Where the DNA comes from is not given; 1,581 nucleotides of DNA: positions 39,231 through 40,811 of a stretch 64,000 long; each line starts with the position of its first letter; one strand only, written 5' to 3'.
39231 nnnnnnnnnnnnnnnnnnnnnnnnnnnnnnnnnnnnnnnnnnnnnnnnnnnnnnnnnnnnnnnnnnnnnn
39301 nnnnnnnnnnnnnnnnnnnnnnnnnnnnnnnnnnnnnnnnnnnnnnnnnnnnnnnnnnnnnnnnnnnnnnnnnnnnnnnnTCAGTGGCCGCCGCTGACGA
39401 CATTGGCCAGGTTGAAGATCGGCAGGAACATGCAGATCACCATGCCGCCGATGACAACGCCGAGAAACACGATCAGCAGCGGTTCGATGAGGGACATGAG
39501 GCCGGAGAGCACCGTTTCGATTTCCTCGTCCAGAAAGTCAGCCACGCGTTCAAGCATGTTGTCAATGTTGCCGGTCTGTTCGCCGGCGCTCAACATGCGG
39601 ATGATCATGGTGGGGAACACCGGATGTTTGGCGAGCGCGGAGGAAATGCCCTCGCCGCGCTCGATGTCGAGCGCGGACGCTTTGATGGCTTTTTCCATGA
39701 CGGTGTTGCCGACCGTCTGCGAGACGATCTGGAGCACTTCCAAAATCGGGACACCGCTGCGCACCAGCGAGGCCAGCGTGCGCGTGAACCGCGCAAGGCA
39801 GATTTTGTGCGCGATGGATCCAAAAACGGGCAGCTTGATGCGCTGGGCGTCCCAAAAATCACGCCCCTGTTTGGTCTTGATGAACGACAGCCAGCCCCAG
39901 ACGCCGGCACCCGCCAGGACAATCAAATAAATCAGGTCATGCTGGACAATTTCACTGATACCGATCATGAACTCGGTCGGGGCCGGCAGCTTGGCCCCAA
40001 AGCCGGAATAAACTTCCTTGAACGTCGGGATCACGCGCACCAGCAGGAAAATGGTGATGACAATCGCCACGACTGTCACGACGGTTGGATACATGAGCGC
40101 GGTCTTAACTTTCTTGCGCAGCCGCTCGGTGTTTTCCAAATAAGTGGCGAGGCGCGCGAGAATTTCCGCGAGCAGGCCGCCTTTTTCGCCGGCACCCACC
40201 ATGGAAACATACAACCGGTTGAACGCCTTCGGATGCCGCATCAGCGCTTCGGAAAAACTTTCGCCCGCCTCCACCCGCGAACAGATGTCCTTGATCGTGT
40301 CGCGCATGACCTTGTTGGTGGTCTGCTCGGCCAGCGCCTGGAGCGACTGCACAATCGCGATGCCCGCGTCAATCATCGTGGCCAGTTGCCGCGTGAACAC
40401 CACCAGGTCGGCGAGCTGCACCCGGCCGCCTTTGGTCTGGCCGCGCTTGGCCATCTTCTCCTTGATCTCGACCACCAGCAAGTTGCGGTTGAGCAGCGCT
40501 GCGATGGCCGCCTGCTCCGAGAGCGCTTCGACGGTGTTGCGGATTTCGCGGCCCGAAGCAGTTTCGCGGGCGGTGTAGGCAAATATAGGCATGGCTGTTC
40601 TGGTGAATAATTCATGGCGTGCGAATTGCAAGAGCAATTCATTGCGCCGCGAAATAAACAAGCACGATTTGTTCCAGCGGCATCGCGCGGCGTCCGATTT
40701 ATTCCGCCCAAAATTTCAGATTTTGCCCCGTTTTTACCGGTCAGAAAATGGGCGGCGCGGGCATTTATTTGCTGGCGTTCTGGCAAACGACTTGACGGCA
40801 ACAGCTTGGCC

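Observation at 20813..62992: Window-wide family of hairpin elements built from tandem 6-8-nt units, many tolerated in frame inside housekeeping genes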

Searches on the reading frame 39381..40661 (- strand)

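Call 36: search_protein_families(library=pfam, proteins=[window:39381-40661:-])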
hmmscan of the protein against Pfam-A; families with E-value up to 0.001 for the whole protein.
window:39381-40661:- (426 aa): 1 family
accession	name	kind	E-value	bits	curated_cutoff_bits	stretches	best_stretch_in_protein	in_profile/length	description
PF00482.28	T2SSF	-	2.1e-67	225.3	25.2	2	89-212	1-125/125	Type II secretion system (T2SS), protein F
